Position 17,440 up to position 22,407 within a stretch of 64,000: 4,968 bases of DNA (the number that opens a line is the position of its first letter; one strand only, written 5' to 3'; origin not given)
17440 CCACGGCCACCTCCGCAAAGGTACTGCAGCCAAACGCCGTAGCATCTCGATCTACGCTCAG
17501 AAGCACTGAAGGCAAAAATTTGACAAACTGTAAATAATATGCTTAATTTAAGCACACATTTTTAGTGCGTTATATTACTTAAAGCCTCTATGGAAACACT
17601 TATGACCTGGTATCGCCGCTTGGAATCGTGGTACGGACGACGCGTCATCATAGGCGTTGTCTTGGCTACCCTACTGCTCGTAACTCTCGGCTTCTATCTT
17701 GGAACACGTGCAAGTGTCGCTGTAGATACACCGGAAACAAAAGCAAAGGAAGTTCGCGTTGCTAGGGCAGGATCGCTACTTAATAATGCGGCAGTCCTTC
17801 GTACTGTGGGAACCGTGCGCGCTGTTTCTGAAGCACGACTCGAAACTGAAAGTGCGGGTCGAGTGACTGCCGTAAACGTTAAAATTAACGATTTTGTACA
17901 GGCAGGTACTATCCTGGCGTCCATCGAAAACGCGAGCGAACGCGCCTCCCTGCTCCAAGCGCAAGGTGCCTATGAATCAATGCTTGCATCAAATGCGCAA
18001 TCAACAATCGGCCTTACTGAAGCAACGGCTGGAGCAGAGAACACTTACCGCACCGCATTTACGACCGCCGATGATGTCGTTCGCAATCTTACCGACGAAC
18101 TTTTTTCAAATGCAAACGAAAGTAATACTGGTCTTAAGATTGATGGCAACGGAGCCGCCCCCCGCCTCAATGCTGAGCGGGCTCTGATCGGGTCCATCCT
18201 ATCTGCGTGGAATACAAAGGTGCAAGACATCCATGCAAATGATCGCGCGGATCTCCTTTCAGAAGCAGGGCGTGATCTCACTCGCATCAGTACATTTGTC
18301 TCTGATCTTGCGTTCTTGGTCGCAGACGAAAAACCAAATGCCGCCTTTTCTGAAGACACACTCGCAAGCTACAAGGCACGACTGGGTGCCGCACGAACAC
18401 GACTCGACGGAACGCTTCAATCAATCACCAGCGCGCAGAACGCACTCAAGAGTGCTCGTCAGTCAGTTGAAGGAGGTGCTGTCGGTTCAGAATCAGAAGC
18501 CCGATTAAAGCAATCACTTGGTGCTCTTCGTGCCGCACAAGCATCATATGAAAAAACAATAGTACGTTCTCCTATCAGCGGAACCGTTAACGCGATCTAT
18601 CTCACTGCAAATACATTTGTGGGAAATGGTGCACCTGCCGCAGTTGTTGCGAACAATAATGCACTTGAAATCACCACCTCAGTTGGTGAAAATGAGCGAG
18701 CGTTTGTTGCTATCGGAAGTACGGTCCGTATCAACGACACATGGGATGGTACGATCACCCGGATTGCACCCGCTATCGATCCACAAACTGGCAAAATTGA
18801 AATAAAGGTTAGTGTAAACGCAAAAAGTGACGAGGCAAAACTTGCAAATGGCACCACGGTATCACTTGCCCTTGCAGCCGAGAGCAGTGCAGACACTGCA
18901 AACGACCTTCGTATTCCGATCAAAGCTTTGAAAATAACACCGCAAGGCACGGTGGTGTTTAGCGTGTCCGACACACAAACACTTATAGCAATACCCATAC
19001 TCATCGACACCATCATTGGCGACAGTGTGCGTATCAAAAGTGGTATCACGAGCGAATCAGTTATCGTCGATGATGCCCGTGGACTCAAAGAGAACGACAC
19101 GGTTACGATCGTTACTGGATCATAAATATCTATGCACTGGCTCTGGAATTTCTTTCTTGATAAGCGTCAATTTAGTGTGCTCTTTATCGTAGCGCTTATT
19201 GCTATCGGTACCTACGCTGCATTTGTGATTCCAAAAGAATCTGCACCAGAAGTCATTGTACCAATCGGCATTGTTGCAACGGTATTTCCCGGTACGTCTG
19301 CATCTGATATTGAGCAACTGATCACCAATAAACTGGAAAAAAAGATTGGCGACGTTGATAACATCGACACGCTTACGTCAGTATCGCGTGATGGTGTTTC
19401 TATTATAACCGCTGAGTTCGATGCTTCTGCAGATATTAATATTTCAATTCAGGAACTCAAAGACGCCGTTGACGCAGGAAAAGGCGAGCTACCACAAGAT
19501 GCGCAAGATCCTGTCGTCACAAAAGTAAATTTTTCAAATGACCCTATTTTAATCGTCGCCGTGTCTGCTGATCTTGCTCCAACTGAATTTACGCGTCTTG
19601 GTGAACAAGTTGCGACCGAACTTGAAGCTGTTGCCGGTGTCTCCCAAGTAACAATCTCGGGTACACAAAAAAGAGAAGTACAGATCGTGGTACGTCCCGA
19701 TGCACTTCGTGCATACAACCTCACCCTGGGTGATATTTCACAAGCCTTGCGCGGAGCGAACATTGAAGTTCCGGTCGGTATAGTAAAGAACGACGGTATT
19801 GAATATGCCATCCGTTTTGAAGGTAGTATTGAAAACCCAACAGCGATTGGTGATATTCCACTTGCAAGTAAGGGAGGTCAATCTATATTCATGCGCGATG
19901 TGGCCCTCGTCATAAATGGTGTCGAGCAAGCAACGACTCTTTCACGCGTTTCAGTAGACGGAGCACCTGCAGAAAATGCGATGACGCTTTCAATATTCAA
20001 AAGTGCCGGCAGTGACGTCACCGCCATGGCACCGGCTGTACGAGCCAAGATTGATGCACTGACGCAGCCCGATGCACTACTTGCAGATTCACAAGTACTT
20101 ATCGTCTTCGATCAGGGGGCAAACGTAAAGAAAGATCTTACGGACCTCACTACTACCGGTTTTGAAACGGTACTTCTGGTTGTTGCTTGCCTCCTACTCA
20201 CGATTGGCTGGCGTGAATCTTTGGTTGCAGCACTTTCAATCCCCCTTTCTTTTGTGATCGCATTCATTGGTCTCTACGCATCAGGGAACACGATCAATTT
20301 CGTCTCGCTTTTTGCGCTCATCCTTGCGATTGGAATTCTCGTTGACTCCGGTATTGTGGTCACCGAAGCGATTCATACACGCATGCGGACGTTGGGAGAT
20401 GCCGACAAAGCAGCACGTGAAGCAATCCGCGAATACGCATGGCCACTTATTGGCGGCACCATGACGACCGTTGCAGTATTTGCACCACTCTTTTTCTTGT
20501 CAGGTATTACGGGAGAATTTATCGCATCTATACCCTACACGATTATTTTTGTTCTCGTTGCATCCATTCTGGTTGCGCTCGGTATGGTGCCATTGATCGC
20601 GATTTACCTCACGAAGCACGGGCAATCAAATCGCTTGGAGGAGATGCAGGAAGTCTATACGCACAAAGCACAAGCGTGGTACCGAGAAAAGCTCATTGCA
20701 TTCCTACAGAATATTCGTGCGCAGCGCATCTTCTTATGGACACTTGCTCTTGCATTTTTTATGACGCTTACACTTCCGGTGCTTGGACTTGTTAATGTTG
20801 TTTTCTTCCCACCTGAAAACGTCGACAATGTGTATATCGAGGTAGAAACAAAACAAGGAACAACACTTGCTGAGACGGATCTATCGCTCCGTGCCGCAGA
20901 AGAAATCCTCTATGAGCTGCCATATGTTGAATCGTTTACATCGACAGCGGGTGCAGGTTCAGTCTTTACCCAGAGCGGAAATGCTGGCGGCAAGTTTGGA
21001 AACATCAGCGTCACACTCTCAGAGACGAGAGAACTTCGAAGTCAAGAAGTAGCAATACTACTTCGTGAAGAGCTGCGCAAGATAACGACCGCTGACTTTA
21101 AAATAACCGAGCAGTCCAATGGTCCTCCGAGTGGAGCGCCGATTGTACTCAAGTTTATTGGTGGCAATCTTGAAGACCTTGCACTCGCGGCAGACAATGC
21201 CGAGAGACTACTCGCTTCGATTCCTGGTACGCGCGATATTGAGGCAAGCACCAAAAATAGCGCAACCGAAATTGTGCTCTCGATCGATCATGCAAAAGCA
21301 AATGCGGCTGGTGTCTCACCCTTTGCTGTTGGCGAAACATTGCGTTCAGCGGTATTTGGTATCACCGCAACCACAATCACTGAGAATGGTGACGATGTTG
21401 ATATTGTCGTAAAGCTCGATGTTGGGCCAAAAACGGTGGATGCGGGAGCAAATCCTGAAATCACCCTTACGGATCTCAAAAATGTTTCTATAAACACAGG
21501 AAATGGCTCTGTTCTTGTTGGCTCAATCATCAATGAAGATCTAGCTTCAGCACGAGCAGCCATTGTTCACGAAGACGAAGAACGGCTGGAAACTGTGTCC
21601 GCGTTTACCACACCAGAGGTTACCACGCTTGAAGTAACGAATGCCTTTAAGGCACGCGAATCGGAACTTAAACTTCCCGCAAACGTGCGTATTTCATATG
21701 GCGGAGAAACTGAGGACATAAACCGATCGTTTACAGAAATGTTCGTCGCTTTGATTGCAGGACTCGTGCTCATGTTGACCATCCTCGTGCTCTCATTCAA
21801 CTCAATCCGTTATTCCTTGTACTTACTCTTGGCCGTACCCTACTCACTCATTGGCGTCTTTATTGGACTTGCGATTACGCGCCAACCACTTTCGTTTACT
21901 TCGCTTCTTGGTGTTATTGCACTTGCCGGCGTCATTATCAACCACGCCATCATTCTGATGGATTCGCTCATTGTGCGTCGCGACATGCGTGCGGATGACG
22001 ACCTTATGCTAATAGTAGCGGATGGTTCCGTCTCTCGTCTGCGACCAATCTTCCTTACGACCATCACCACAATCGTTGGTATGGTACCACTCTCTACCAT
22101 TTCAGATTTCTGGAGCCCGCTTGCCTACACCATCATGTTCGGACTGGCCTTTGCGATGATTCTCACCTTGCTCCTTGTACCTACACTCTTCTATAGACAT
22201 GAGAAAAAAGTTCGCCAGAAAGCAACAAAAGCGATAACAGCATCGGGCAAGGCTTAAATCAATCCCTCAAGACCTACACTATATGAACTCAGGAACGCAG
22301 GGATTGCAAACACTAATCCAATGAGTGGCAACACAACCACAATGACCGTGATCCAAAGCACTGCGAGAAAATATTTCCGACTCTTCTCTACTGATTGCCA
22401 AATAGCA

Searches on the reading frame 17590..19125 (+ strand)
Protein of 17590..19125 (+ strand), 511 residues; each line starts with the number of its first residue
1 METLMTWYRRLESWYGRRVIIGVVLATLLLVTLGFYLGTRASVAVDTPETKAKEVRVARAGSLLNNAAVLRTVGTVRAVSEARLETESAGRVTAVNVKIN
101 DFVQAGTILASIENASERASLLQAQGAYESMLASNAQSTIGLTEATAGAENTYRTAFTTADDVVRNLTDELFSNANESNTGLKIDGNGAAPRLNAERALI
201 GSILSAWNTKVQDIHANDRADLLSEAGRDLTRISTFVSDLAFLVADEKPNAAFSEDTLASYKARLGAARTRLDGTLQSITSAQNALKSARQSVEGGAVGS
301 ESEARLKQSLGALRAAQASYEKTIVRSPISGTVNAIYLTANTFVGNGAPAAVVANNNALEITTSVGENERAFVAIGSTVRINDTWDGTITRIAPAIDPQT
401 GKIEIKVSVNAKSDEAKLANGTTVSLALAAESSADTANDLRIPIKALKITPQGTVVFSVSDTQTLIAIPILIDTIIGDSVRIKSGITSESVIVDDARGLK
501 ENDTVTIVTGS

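Call 41: search_protein_families(library=pfam, proteins=[window:17590-19125:+], max_evalue=0.00001)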
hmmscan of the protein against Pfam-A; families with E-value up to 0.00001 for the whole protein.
window:17590-19125:+ (511 aa): 3 families
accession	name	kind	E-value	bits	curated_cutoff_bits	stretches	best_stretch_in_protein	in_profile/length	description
PF13437.12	HlyD_3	-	2.3e-15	57.7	22.2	1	325-420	2-105/106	HlyD family secretion protein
PF16576.10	HlyD_D23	-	5.4e-11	42.6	30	1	308-414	94-206/214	Barrel-sandwich domain of CusB or HlyD membrane-fusion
PF13533.13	Biotin_lipoyl_2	-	1.7e-07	31.3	29.8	0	89-113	8-32/32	Biotin-lipoyl like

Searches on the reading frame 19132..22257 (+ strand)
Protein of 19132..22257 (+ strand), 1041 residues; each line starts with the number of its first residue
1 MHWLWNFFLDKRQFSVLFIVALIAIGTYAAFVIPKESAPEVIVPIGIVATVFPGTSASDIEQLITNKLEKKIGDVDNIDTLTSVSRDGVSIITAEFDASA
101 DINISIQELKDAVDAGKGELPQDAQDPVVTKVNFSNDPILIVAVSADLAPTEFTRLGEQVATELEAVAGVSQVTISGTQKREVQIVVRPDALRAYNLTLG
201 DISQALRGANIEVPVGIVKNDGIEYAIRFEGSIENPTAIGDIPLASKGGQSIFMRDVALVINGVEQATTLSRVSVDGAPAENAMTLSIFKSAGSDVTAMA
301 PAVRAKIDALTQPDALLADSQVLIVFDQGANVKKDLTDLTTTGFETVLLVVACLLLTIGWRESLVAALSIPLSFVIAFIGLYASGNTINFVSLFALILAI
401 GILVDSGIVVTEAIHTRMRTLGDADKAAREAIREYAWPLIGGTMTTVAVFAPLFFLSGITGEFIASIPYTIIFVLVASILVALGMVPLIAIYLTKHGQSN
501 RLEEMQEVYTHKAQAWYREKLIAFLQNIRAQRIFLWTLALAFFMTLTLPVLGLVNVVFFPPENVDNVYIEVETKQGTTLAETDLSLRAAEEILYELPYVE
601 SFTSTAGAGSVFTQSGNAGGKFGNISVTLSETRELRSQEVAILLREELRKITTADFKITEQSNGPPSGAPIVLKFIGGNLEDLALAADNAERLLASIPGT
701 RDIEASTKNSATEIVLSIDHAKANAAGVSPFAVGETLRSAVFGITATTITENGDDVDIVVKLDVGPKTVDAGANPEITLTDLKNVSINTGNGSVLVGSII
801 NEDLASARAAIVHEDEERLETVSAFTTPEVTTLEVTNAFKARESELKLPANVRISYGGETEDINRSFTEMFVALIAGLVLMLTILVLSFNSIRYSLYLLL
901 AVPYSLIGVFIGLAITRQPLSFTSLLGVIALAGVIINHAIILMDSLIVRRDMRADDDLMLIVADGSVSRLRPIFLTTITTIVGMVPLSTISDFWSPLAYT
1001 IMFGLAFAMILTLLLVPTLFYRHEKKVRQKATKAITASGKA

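Call 41: search_protein_families(library=pfam, proteins=[window:19132-22257:+], max_evalue=0.00001)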
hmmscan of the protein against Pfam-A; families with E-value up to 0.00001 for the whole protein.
window:19132-22257:+ (1041 aa): 1 family
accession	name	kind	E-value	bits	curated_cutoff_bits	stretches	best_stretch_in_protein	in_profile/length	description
PF00873.25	ACR_tran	-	4.9e-166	554.7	28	1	5-1021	2-1018/1021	AcrB/AcrD/AcrF family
